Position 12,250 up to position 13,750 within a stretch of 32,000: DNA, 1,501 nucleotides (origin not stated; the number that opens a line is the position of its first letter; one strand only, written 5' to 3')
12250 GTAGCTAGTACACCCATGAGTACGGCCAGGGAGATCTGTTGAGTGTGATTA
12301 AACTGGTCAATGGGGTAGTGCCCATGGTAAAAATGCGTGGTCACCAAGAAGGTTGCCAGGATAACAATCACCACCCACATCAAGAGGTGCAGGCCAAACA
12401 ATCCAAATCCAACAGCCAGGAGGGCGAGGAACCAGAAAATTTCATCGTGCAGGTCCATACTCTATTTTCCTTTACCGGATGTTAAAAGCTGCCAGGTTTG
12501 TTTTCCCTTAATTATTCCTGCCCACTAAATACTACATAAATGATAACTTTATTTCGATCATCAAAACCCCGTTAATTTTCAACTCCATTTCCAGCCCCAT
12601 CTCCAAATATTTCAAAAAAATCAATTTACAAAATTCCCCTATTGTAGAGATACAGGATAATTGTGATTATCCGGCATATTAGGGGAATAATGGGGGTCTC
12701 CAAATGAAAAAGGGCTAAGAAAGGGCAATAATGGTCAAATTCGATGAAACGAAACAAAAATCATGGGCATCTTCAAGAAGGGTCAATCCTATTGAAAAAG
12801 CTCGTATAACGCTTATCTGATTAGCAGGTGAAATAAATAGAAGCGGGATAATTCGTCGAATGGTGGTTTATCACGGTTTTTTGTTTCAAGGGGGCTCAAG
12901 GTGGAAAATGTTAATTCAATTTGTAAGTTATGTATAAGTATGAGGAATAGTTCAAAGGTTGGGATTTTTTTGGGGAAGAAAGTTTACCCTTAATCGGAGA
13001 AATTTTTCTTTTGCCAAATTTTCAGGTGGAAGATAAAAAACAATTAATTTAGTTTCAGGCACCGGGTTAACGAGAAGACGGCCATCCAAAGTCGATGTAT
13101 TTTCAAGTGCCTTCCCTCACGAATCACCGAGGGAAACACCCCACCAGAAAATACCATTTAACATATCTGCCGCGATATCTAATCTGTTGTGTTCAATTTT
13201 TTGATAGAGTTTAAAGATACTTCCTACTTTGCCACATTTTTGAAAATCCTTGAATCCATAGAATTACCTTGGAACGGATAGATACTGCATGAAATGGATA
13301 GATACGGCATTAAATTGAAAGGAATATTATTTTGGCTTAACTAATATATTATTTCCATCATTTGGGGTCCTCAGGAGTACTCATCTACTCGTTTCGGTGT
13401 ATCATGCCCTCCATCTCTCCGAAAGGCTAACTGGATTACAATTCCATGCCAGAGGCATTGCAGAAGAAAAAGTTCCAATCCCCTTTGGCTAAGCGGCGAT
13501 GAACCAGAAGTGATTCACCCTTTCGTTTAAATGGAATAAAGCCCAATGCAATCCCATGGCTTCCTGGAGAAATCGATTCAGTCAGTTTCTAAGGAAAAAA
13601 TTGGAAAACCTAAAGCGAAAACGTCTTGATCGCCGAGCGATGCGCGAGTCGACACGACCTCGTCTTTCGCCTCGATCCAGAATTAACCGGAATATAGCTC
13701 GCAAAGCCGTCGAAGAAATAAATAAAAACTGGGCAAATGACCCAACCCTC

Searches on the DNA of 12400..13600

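Call 78: search_rna_families(source=window, start=12400, end=13600, threshold=evalue, max_evalue=1)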
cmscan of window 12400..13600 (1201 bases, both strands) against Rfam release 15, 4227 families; matches with E-value up to 1: 2.
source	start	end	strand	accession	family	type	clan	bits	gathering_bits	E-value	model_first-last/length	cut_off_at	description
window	12998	13014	+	RF00489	ctRNA_p42d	Gene; antisense;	-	19.9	50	0.25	1-46/46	no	ctRNA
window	12657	12716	+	RF01696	Chlorobi-1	Gene; sRNA;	-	14.8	50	0.66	1-67/67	no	Chlorobi-1 RNA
